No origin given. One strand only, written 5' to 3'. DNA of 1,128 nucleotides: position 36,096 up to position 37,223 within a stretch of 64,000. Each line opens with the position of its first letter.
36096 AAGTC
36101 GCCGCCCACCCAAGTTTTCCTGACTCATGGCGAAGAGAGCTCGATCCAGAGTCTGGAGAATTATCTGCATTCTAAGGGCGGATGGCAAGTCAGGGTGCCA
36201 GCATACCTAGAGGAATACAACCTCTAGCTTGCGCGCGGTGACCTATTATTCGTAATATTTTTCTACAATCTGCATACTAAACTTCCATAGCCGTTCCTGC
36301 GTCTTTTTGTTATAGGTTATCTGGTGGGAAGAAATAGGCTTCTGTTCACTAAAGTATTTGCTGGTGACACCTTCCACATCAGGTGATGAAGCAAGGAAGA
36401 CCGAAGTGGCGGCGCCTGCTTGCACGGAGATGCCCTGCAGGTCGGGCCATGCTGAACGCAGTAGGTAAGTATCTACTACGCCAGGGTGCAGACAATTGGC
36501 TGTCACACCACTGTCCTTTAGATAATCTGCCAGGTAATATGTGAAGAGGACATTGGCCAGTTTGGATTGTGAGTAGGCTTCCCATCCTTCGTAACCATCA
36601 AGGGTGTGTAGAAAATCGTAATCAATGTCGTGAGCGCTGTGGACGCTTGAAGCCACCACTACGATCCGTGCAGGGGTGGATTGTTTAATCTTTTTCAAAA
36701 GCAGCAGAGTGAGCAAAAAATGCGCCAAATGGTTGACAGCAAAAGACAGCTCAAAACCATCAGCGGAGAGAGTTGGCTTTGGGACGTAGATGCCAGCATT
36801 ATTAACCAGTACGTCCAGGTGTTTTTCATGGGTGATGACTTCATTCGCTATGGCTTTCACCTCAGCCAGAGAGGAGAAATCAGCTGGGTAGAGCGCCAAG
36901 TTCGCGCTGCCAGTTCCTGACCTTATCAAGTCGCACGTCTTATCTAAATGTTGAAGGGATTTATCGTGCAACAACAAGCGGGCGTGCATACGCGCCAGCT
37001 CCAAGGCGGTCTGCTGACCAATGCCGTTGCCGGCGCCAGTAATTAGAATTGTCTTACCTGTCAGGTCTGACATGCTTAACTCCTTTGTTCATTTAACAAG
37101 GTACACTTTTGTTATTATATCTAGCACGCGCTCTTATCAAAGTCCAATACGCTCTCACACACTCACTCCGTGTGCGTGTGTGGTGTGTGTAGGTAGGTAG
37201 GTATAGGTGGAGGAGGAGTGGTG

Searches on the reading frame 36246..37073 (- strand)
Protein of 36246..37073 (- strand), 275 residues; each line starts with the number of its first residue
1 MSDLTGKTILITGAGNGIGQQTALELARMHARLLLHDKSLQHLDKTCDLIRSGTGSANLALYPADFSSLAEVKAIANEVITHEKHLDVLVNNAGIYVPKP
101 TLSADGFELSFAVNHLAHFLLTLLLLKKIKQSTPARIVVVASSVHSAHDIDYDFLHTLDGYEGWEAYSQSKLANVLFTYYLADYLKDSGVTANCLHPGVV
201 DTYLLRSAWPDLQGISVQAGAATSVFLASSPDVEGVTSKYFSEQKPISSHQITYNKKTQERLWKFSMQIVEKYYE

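Call 98: find_encoding_contigs(protein=window:36246-37073:-, flank=10000, max_places=1)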
Protein window:36246-37073:- (275 aa): 20 contigs read that carry it; 1 place shown.
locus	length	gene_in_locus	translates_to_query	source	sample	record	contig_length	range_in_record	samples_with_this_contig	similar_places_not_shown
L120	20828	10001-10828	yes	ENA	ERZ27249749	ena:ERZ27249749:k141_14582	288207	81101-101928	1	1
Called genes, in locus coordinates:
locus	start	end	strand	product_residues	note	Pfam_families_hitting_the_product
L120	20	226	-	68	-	-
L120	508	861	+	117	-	PF21485:IF5A-like_N, PF01287:eIF-5a (weak)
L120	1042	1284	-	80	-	-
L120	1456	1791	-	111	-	PF07366:SnoaL (weak), PF14534:DUF4440 (weak), PF12680:SnoaL_2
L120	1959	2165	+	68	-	-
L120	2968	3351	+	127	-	PF03692:CxxCxxCC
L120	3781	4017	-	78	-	-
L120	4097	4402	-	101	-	PF14947:HTH_45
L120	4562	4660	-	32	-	-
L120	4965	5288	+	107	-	-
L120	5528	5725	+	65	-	-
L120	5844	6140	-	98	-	-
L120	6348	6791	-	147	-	-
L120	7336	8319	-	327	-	PF19641:DUF6144 (faint)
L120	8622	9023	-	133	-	-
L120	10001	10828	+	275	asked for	PF00106:adh_short, PF13561:adh_short_C2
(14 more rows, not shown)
